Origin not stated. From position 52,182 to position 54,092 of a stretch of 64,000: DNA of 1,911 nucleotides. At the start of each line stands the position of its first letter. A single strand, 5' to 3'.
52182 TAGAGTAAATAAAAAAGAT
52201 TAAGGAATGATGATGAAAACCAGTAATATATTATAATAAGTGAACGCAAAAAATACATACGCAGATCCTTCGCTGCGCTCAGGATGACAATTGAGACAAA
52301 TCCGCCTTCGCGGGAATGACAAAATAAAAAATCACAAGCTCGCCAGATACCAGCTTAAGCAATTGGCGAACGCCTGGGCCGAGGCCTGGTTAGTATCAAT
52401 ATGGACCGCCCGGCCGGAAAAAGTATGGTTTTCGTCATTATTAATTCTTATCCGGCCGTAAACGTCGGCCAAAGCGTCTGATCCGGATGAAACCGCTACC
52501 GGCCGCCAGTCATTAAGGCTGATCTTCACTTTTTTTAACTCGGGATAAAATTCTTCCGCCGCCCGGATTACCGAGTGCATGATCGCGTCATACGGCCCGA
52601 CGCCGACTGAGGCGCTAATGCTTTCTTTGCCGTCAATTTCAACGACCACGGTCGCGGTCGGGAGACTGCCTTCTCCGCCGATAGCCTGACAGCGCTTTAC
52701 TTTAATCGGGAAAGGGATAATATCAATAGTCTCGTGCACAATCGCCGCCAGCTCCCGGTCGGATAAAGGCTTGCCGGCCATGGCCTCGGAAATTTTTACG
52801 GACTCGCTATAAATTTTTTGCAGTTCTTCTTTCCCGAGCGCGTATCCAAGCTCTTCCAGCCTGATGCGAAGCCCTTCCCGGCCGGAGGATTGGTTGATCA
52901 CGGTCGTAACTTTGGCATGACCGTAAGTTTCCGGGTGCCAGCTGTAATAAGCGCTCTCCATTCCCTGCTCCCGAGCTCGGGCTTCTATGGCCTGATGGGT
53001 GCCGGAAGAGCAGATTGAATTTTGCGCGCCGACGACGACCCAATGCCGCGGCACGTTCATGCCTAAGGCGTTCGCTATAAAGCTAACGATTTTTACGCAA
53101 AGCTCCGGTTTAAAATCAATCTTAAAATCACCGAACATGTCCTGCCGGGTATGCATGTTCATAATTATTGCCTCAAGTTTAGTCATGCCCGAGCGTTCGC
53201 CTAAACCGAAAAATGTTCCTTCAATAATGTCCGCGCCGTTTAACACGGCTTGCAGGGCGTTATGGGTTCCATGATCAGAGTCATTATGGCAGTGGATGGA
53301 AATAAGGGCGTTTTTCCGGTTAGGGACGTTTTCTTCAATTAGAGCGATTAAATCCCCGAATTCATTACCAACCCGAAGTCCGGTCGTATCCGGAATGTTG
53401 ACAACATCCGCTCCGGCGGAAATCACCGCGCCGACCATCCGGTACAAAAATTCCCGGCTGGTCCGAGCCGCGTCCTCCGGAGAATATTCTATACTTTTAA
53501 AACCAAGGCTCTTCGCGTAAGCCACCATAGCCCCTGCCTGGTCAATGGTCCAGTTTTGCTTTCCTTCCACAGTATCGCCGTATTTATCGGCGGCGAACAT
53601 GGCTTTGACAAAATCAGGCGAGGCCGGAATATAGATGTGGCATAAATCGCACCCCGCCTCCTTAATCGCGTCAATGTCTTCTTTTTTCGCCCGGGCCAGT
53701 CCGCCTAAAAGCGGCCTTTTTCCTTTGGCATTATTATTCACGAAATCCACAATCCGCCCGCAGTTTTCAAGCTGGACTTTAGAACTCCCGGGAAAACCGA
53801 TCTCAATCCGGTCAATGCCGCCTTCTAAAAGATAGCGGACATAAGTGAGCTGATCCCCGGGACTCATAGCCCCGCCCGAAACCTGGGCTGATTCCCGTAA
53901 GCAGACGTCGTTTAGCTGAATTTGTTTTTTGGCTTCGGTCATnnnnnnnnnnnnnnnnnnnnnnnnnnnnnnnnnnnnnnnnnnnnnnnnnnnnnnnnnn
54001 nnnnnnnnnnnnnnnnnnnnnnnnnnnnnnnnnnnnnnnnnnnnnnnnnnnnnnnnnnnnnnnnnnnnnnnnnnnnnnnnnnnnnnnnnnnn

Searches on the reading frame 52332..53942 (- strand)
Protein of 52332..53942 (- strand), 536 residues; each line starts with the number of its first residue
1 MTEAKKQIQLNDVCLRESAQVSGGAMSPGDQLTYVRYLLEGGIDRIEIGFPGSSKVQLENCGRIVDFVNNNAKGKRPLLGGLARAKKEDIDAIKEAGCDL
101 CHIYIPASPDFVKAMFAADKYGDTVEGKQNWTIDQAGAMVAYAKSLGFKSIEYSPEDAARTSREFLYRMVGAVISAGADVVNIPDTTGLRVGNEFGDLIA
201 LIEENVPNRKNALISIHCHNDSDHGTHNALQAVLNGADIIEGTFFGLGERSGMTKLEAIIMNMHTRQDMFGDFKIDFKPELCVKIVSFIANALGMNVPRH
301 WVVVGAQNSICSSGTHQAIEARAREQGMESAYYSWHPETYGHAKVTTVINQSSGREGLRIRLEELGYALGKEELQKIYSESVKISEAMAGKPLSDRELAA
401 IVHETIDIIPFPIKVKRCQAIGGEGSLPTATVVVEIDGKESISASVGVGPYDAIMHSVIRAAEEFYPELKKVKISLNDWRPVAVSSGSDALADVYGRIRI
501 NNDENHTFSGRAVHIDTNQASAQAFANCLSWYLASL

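Call 6: find_related_loci(query=window:52332-53942:-, collection=genome_contigs, flank=4000)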
Query window:52332-53942:- (536 aa) in genome_contigs; peptide patterns used: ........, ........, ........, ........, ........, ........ (x = any residue, [..] = any of these).
145 stretches matched a pattern; 1 encode a relative of the query (tblastn E <= 1e-3); 1 distinct loci.
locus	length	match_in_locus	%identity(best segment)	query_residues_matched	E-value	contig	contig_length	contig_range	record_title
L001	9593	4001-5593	87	6-536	0e+0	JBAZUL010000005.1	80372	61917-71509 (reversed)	MAG: Patescibacteria group bacterium isolate SO_2017_GW1_227 NODE_1847_length_80372_cov_3.606704_OW334_2017, whole genom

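Call 15: find_homologous_proteins(query=window:52332-53942:-, max_evalue=1e-100)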
Query window:52332-53942:- (536 aa): 51 proteins with E <= 1e-100 among 8000 candidates.
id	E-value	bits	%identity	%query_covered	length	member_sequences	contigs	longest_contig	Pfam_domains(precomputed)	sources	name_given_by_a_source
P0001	0.0e+0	1213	100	100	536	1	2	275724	PF22617.2,PF00682.26,PF08502.16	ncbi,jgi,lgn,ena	ncbi:MAG: alpha-isopropylmalate synthase regulatory domain-containing protein [Patescibacteria group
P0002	0.0e+0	1059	87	99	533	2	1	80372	PF22617.2,PF00682.26,PF08502.16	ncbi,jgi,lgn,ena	ncbi:MAG: alpha-isopropylmalate synthase regulatory domain-containing protein [Patescibacteria group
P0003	2.3e-256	870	84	83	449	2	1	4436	PF22617.2,PF00682.26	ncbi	ncbi:MAG: hypothetical protein WCW77_05085, partial [Patescibacteria group bacterium]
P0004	2.1e-224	764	64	99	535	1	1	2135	PF22617.2,PF00682.26,PF08502.16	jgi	jgi:2-isopropylmalate synthase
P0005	4.3e-217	740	62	99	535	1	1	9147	PF22617.2,PF00682.26,PF08502.16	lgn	-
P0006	5.5e-214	730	61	99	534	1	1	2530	PF22617.2,PF00682.26,PF08502.16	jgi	-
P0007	2.6e-210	718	59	99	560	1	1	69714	PF00682.26,PF08502.16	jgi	jgi:2-isopropylmalate synthase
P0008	1.1e-208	712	60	99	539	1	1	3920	PF22617.2,PF00682.26,PF08502.16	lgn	-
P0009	9.9e-207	706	60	99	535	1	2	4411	PF22617.2,PF00682.26,PF08502.16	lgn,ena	-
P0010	1.8e-203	695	60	99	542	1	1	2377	PF00682.26,PF08502.16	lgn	-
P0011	4.0e-202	691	56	99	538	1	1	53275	PF22617.2,PF00682.26,PF08502.16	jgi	jgi:2-isopropylmalate synthase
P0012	1.0e-201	689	59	99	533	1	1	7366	PF00682.26,PF08502.16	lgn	-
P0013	6.6e-201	687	60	99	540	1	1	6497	PF00682.26,PF08502.16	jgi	-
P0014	2.2e-200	685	58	99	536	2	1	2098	PF22617.2,PF00682.26,PF08502.16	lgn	-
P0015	1.3e-199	682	58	99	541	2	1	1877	PF22617.2,PF00682.26,PF08502.16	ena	-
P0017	2.3e-195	668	57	99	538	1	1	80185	PF00682.26,PF08502.16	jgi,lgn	jgi:2-isopropylmalate synthase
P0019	6.8e-194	664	57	98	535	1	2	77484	PF22617.2,PF00682.26,PF08502.16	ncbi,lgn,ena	-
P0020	1.5e-193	662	56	99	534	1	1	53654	PF00682.26,PF08502.16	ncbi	ncbi:alpha-isopropylmalate synthase regulatory domain-containing protein [Patescibacteria group bact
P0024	4.4e-190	651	56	99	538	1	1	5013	PF00682.26,PF08502.16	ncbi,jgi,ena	ncbi:MAG: alpha-isopropylmalate synthase regulatory domain-containing protein [Candidatus Margulisii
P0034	9.7e-184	630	53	99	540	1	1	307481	PF22617.2,PF00682.26,PF08502.16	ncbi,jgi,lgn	ncbi:MAG: alpha-isopropylmalate synthase regulatory domain-containing protein [Parcubacteria group b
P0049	4.2e-162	559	48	99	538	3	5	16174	PF22617.2,PF00682.26,PF08502.16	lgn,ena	-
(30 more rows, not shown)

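Call 16: find_encoding_contigs(protein=P0003, flank=3000, max_places=2)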
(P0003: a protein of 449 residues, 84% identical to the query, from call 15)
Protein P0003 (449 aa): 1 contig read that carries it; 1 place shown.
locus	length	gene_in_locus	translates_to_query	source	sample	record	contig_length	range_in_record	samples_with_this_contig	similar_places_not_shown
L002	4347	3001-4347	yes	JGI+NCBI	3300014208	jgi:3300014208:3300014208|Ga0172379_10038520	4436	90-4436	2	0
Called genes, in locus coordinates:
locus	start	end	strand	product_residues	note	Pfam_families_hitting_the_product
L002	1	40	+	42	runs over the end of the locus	?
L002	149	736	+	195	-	PF00072:Response_reg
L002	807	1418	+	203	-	PF00334:NDK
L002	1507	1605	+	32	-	-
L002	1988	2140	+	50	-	-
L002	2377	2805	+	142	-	PF04513:Baculo_PEP_C (weak), PF01442:Apolipoprotein (weak)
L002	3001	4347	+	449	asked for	PF00682:HMGL-like, PF22617:HCS_D2 (weak)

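Call 17: find_encoding_contigs(protein=P0005, flank=3000, max_places=2)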
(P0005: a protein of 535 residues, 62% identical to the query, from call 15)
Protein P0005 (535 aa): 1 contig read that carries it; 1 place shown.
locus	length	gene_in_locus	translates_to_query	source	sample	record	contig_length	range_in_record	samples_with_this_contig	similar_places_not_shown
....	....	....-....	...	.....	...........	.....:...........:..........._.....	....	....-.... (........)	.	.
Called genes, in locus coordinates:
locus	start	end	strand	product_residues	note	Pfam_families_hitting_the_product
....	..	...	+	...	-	-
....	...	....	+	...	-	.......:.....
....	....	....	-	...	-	-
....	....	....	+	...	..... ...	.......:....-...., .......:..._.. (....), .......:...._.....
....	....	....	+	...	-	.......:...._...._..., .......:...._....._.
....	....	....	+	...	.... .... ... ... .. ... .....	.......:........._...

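Call 18: find_encoding_contigs(protein=P0007, flank=3000, max_places=2)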
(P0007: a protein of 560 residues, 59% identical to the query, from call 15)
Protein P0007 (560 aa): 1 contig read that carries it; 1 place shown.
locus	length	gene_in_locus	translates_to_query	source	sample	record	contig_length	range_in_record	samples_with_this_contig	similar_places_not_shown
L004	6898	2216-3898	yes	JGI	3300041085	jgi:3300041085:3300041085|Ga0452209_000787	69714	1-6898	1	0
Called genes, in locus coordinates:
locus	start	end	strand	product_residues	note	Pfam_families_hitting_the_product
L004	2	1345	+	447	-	?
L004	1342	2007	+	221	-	PF01746:tRNA_m1G_MT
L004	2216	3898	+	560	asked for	PF00682:HMGL-like, PF08502:LeuA_dimer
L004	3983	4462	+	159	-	PF00164:Ribosom_S12_S23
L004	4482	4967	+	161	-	PF00177:Ribosomal_S7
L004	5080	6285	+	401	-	PF00155:Aminotran_1_2, PF00266:Aminotran_5 (weak), PF01041:DegT_DnrJ_EryC1, PF01053:Cys_Met_Meta_PP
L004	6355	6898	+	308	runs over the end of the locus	PF01063:Aminotran_4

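Call 19: find_encoding_contigs(protein=P0011, flank=3000, max_places=2)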
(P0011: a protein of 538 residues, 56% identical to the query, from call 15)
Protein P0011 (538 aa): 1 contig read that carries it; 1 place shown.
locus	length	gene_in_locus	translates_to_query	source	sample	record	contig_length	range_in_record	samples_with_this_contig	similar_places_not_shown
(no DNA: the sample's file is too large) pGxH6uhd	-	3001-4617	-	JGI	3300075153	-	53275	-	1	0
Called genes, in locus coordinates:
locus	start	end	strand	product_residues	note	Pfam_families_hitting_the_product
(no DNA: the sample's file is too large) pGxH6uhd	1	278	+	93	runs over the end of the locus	PF18291:HU-HIG, PF00216:Bac_DNA_binding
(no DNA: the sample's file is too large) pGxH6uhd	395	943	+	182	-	PF13399:LytR_C (weak)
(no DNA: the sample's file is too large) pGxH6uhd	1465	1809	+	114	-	-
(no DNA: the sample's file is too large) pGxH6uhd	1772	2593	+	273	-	-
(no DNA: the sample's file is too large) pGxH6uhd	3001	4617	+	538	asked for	PF00682:HMGL-like, PF22617:HCS_D2 (faint), PF08502:LeuA_dimer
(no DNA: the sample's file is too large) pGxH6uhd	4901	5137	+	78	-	-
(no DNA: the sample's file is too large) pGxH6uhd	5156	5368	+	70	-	-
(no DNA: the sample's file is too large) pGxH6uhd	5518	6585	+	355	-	PF01926:MMR_HSR1, PF02421:FeoB_N, PF06071:YchF-GTPase_C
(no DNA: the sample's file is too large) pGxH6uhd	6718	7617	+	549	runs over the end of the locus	PF00118:Cpn60_TCP1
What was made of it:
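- Tried and rejected: One look-up (P0011, call 19) returned no DNA.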

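Call 24: find_related_loci(query=A2, collection=metagenome_contigs, flank=1500)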
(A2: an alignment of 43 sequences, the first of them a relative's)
Query A2 (536 aa) in metagenome_contigs; peptide patterns used: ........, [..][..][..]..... (x = any residue, [..] = any of these).
600 stretches matched a pattern (row limit reached: there are more); 595 encode a relative of the query (tblastn E <= 1e-3); the best 80 are kept; 80 distinct loci.
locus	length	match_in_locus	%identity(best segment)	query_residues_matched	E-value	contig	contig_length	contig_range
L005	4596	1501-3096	60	6-536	0e+0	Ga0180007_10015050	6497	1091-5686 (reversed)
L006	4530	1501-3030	34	4-534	2e-81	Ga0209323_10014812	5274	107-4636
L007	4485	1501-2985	35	6-530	4e-78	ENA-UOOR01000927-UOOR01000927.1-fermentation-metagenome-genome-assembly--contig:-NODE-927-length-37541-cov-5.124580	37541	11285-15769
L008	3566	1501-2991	34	3-530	4e-77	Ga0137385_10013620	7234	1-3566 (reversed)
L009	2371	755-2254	33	6-535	8e-79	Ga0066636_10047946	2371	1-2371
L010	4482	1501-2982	33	6-530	1e-76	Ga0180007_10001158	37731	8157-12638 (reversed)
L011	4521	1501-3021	35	7-536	1e-75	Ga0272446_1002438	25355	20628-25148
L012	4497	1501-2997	35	6-534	1e-75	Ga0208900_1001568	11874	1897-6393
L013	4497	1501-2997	35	7-535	3e-75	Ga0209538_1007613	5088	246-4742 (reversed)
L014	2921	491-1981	33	3-530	1e-76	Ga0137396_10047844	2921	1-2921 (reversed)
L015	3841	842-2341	34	3-533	7e-75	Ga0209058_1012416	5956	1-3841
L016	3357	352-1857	34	7-535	4e-75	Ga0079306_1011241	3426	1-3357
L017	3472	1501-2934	34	8-506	3e-74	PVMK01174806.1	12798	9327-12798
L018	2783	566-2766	32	4-535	1e-74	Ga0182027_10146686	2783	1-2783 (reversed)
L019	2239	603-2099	33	1-530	1e-75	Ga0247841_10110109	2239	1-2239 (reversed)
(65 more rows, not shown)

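Call 26: find_encoding_contigs(protein=P0009, flank=2000, max_places=1)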
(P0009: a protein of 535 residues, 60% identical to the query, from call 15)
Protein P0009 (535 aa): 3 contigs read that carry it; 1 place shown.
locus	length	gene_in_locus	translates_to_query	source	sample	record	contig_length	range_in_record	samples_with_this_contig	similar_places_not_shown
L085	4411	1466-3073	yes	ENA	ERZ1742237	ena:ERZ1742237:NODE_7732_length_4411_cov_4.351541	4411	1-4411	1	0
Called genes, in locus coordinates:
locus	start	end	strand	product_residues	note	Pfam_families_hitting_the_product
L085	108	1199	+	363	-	PF00682:HMGL-like, PF22617:HCS_D2, PF08502:LeuA_dimer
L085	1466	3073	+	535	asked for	PF00682:HMGL-like, PF22617:HCS_D2 (weak), PF08502:LeuA_dimer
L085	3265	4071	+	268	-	PF00899:ThiF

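Call 27: find_encoding_contigs(protein=P0012, flank=2000, max_places=1)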
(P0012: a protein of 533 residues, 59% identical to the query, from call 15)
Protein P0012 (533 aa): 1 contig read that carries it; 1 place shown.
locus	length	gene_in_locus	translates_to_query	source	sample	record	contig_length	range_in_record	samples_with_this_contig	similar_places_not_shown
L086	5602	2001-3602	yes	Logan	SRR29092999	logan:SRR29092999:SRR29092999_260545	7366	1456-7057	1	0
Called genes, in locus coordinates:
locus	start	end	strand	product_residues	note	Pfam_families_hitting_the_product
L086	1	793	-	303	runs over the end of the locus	PF02195:ParB_N, PF17762:HTH_ParB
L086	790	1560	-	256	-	PF00142:Fer4_NifH (weak), PF01656:CbiA, PF02374:ArsA_ATPase (faint), PF06564:CBP_BcsQ (weak), PF09140:MipZ (faint), PF10609:ParA (weak), PF13614:AAA_31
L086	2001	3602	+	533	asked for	PF00682:HMGL-like, PF08502:LeuA_dimer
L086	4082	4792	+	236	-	PF13462:Thioredoxin_4, PF13098:Thioredoxin_2 (weak), PF01323:DSBA (weak)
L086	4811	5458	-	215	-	PF01300:Sua5_yciO_yrdC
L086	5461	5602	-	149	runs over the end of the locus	?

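Call 28: find_encoding_contigs(protein=P0017, flank=2000, max_places=1)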
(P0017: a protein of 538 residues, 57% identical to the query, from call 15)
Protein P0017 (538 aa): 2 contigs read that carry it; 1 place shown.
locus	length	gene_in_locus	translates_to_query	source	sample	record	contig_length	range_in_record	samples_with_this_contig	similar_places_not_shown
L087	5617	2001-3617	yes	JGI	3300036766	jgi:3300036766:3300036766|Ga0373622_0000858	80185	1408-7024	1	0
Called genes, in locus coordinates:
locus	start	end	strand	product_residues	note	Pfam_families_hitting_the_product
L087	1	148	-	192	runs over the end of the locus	PF00929:RNase_T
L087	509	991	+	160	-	-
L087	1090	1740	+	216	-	PF01725:Ham1p_like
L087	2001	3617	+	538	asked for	PF00682:HMGL-like, PF08502:LeuA_dimer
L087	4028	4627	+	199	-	-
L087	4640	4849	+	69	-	-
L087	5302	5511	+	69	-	PF13560:HTH_31, PF12844:HTH_19, PF13443:HTH_26, PF01381:HTH_3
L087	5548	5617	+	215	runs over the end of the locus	PF20582:UPF0758_N, PF04002:RadC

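Call 29: find_encoding_contigs(protein=P0019, flank=2000, max_places=1)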
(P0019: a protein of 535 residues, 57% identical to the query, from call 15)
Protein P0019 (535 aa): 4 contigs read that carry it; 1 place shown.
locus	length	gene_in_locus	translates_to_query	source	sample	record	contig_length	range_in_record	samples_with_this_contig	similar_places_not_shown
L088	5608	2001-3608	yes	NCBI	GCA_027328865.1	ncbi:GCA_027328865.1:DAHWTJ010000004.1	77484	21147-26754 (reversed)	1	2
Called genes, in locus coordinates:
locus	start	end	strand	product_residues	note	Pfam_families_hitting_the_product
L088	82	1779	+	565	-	PF00682:HMGL-like, PF22617:HCS_D2, PF08502:LeuA_dimer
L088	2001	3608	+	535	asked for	PF00682:HMGL-like, PF22617:HCS_D2 (weak), PF08502:LeuA_dimer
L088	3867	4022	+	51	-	-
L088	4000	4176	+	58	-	-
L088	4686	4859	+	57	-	-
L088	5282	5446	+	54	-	-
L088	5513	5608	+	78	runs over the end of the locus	-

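Call 35: find_encoding_contigs(protein=P0020, flank=2000, max_places=1)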
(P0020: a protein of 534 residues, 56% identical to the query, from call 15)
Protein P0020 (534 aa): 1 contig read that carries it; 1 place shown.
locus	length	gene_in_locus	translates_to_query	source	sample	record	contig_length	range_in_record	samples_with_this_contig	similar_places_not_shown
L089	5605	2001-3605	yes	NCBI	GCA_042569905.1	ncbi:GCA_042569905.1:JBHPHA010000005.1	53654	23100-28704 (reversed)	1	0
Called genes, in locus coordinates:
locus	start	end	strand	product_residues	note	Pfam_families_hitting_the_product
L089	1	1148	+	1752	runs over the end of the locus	-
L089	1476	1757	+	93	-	-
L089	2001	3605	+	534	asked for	PF00682:HMGL-like, PF08502:LeuA_dimer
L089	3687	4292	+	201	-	PF08502:LeuA_dimer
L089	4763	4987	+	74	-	-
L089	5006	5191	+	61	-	-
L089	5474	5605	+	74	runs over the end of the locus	-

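Call 36: find_encoding_contigs(protein=P0024, flank=2000, max_places=1)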
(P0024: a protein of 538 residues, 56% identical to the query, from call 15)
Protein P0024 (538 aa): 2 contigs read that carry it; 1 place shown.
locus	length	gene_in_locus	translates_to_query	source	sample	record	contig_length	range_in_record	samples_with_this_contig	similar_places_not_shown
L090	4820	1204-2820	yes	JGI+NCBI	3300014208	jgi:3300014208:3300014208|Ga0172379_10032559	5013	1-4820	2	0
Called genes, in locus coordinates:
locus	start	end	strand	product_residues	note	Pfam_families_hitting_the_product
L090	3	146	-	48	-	?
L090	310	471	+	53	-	-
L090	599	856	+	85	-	-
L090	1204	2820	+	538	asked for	PF00682:HMGL-like, PF08502:LeuA_dimer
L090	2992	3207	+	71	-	-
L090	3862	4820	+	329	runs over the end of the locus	PF00793:DAHP_synth_1, PF03102:NeuB (weak)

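Call 37: find_encoding_contigs(protein=P0034, flank=2000, max_places=1)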
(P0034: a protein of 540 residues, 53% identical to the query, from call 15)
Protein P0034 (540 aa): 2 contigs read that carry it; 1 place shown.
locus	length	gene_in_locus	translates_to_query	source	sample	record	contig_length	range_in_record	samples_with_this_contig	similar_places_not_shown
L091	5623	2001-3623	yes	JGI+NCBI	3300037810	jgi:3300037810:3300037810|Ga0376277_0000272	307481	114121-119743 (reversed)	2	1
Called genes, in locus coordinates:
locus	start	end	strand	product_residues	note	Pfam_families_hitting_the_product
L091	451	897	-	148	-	PF01668:SmpB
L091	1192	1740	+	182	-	PF01725:Ham1p_like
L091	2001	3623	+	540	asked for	PF00682:HMGL-like, PF22617:HCS_D2 (weak), PF08502:LeuA_dimer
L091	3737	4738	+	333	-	-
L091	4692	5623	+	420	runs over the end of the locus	PF07690:MFS_1 (weak)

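Call 38: find_encoding_contigs(protein=P0049, flank=2000, max_places=1)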
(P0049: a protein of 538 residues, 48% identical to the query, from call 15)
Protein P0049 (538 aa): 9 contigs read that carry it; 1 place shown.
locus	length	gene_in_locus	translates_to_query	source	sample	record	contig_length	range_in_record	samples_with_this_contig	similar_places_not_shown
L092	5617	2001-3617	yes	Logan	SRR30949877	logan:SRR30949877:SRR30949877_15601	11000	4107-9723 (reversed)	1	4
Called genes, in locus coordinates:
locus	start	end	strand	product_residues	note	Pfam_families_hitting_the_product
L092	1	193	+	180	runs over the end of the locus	PF01725:Ham1p_like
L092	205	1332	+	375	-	PF00696:AA_kinase, PF01472:PUA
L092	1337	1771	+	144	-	PF01230:HIT, PF11969:DcpS_C (faint)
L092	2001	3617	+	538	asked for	PF00682:HMGL-like, PF22617:HCS_D2 (weak), PF08502:LeuA_dimer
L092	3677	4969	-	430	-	PF00171:Aldedh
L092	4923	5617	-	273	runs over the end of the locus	PF03807:F420_oxidored (weak), PF14748:P5CR_dimer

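Call 72: search_protein_families(library=pfam, proteins=[window:52332-53942:-, L001:3416-3829:+])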
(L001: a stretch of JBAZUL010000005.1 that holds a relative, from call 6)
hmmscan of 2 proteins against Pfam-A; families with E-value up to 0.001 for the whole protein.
window:52332-53942:- (536 aa): 3 families
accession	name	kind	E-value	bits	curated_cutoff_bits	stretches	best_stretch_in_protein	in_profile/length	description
PF00682.25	HMGL-like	-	1.5e-54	185.6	29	1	8-272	2-245/260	HMGL-like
PF08502.15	LeuA_dimer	-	4.1e-21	75.7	24.9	1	394-530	3-128/131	LeuA allosteric (dimerisation) domain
PF22617.1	HCS_D2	-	1.6e-05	25.6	27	1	330-383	23-76/82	Homocitrate synthase post-HMGL domain-like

L001:3416-3829:+ (137 aa): 0 families

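Call 86: search_protein_families(library=ncbifam, proteins=[window:52332-53942:-], max_evalue=1e-10)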
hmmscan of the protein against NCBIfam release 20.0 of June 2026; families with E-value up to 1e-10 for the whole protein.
window:52332-53942:- (536 aa): 18 families
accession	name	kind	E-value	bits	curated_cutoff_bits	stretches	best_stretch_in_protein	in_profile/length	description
NF002086.0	PRK00915.1-3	equivalog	1.2e-98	330.9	532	1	4-532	3-501/516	2-isopropylmalate synthase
TIGR00973.1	leuA_bact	equivalog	5.3e-94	315.4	598.7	1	7-529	1-493/494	2-isopropylmalate synthase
NF002085.0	PRK00915.1-2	subfamily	5.1e-79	266.3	517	1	3-527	9-494/504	2-isopropylmalate synthase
NF002088.0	PRK00915.1-5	equivalog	1.6e-78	264.5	697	1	6-529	2-495/514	2-isopropylmalate synthase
NF002087.0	PRK00915.1-4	equivalog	7.9e-74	249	729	1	5-530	4-500/516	2-isopropylmalate synthase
NF002084.0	PRK00915.1-1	equivalog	2.5e-70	237.5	748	1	5-529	2-496/523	2-isopropylmalate synthase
NF041069.1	IPMS_Sufob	equivalog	1e-54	186.3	600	1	9-406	2-369/371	isopropylmalate synthase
TIGR02090.1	LEU1_arch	subfamily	2e-54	185.1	484.75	1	9-402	2-363/363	isopropylmalate/citramalate/homocitrate synthases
TIGR02660.1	nifV_homocitr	equivalog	2.7e-41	142.1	462.9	1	8-401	2-364/365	homocitrate synthase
TIGR02146.1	LysS_fung_arch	equivalog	2.7e-41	142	413.55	1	12-379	3-340/344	homocitrate synthase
NF002991.1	PRK03739.1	subfamily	5.8e-37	127.6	455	1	13-528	32-547/550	2-isopropylmalate synthase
TIGR00977.1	citramal_synth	equivalog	6.2e-33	113.9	450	1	8-494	2-481/526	citramalate synthase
TIGR00970.1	leuA_yeast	equivalog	8.6e-32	110.4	697.4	1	13-526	32-556/564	2-isopropylmalate synthase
NF042434.1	IPMS_Lepto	equivalog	1.4e-31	109.8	500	1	5-387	3-372/374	2-isopropylmalate synthase LeuA2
NF042433.1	CitmalDyn_Leptosp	equivalog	5.5e-30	104.4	950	1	1-527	1-505/514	(R)-citramalate synthase CimA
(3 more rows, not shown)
